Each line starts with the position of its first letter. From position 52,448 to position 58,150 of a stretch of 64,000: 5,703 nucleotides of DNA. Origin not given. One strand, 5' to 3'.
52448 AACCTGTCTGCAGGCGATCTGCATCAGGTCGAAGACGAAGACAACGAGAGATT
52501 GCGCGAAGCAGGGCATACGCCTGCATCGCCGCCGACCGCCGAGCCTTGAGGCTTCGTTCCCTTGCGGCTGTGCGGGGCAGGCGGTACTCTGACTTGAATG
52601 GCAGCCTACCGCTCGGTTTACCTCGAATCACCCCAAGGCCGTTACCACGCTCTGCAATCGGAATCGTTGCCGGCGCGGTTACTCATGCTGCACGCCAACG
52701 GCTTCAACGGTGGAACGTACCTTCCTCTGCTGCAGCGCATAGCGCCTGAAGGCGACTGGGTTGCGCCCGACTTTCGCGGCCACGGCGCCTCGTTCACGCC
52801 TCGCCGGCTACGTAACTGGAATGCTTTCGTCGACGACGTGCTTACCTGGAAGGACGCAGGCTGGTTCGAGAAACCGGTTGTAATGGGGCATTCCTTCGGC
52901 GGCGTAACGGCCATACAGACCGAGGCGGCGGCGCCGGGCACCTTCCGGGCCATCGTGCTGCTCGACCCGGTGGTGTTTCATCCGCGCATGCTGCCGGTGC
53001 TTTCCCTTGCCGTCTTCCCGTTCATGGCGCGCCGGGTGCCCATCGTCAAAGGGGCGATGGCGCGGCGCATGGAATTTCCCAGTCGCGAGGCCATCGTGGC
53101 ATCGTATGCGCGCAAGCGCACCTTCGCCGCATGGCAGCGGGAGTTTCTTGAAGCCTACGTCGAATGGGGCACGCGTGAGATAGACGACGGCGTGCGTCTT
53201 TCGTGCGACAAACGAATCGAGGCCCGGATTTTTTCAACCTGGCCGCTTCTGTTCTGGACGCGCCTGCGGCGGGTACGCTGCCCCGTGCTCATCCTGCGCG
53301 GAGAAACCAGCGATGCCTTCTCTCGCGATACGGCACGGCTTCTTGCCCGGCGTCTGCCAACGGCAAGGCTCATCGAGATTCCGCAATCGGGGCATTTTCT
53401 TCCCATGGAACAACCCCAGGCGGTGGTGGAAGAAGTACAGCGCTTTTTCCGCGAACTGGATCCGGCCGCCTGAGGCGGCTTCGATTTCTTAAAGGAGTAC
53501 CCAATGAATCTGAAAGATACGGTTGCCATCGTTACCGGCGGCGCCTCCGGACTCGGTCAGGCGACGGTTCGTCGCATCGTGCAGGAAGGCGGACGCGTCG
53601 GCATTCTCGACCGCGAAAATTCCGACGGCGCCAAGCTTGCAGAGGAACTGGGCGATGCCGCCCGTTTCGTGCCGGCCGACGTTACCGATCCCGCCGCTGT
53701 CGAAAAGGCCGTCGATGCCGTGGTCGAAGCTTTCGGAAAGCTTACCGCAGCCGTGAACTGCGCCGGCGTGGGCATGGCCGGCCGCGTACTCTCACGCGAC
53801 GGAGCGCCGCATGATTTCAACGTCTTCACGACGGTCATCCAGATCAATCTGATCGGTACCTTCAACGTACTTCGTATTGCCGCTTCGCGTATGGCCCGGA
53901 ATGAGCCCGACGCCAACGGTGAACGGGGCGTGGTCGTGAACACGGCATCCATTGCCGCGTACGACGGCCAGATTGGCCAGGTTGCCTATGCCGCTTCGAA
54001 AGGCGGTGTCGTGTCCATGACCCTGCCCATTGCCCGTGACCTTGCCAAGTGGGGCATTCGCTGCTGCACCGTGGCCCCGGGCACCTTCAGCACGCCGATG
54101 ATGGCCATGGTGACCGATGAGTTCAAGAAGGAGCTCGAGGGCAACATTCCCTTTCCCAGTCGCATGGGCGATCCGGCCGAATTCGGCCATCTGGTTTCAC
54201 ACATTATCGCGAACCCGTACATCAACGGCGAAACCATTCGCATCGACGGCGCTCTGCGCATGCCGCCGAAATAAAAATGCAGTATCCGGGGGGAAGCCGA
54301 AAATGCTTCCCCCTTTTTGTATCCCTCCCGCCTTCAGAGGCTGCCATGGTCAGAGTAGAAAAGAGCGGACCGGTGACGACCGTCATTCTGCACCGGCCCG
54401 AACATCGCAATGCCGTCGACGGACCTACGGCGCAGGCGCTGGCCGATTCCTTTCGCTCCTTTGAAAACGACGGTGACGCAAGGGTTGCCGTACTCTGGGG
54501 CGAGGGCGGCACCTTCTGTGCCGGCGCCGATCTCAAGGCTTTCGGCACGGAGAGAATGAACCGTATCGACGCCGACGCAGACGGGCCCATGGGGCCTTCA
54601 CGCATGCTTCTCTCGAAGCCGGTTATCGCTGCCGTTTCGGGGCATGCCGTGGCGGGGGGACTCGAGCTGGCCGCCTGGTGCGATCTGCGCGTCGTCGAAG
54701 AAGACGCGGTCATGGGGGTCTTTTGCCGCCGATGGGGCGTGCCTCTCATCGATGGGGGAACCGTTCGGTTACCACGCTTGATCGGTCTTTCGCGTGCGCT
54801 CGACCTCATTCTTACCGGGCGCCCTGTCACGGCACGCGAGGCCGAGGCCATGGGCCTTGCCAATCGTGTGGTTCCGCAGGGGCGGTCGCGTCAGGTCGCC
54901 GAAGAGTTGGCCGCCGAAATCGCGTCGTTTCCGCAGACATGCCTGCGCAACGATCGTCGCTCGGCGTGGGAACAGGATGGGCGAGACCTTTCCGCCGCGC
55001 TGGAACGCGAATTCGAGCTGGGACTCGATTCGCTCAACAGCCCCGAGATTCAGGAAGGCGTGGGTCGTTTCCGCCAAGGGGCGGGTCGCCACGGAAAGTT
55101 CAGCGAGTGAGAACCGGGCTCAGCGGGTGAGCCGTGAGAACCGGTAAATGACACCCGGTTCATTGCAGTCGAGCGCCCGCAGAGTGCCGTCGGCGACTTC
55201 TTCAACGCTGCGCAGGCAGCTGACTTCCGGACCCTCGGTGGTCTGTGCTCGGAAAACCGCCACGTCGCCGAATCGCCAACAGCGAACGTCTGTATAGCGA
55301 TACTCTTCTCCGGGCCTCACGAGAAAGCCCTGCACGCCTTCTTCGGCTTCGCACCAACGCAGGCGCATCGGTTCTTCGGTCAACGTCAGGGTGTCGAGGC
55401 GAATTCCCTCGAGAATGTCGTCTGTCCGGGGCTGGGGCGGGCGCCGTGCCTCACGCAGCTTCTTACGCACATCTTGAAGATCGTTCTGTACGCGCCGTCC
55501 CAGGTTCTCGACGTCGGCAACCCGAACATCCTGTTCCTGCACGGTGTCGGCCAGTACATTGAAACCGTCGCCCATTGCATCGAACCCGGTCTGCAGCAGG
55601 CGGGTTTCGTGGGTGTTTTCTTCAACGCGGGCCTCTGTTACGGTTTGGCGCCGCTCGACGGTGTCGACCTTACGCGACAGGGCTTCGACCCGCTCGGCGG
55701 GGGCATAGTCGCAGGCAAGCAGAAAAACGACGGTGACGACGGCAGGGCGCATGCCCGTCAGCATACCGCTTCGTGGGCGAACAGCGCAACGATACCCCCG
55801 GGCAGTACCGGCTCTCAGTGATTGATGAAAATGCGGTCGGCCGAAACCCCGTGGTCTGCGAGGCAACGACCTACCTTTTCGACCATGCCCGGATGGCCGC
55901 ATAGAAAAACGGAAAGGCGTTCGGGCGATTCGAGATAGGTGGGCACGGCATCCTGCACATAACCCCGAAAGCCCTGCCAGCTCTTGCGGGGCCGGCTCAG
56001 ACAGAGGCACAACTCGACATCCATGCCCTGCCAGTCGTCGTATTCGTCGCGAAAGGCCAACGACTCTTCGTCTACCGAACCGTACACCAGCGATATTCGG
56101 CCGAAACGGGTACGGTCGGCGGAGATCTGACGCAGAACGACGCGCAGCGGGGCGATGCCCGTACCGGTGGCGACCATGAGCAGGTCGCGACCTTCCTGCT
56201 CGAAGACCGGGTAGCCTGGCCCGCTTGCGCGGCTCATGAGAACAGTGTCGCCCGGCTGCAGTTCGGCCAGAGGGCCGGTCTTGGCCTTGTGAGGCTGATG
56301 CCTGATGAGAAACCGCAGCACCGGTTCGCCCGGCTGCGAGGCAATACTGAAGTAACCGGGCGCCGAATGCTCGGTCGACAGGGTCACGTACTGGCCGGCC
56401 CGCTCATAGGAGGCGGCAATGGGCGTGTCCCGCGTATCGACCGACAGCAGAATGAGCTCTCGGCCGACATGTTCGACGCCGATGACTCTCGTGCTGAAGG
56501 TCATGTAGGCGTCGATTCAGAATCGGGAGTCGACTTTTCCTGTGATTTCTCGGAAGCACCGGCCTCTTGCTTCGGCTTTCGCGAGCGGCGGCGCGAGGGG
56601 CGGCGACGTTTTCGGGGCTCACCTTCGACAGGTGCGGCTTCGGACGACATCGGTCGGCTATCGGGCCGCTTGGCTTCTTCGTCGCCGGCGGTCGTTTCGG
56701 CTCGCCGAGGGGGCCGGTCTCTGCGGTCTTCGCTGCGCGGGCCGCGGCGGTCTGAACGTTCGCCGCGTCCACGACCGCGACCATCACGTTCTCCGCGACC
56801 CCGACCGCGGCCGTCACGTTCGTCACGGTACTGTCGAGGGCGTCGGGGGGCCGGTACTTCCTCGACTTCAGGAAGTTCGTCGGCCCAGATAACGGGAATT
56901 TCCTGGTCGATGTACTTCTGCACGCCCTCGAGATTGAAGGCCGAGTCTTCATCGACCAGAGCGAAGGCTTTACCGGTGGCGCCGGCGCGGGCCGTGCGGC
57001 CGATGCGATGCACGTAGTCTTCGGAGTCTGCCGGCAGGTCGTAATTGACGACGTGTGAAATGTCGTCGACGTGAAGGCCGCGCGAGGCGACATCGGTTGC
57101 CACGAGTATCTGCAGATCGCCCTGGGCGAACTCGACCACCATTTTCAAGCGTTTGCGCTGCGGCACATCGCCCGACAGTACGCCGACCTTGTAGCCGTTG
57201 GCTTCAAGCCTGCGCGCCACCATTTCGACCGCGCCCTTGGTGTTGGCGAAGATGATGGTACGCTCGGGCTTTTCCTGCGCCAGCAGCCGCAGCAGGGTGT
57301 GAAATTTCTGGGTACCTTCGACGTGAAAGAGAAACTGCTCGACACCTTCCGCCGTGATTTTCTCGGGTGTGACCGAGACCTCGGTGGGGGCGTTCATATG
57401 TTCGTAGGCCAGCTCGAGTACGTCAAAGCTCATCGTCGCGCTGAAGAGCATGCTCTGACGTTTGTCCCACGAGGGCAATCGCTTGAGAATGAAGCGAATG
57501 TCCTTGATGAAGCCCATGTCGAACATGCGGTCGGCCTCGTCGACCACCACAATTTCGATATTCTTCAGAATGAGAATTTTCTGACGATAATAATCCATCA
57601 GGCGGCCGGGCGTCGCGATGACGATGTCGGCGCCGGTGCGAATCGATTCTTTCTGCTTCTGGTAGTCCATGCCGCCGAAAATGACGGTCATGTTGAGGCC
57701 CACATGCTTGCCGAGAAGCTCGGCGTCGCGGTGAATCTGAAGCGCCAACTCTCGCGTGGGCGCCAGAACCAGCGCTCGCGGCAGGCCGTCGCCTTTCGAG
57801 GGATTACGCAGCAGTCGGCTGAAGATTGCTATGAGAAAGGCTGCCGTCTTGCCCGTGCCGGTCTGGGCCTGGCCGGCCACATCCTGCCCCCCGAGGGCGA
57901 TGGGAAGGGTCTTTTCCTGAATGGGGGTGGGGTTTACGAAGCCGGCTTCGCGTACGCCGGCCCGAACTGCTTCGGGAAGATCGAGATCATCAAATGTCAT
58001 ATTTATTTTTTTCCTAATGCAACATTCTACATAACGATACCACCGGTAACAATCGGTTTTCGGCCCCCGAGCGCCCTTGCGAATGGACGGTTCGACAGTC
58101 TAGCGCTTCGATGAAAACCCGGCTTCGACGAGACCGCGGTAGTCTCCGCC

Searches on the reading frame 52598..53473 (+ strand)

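Call 43: search_protein_families(library=pfam, proteins=[window:52598-53473:+], max_evalue=0.0001)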
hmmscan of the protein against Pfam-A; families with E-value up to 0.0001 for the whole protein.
window:52598-53473:+ (291 aa): 3 families
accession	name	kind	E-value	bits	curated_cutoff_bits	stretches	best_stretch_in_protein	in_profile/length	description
PF12697.13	Abhydrolase_6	-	2.1e-26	94.4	26.3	1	28-278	1-216/217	Alpha/beta hydrolase family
PF00561.26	Abhydrolase_1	-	1.4e-15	58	25.8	1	28-272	3-244/245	alpha/beta hydrolase fold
PF12146.15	Hydrolase_4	-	2.4e-13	50.4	27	1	28-164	7-151/239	Serine aminopeptidase, S33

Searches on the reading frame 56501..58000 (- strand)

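Call 43: search_protein_families(library=pfam, proteins=[window:56501-58000:-], max_evalue=0.0001)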
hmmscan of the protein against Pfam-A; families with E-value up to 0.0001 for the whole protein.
window:56501-58000:- (499 aa): 3 families
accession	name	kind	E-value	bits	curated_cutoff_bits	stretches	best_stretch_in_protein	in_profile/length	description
PF00270.35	DEAD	-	3.1e-50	170.6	26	1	25-193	1-162/167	DEAD/DEAH box helicase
PF00271.37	Helicase_C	-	8.5e-32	110.1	23.5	1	231-340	1-110/110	Helicase conserved C-terminal domain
PF04851.21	ResIII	-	2.1e-07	31.4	22.5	1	44-190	29-162/164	Type III restriction enzyme, res subunit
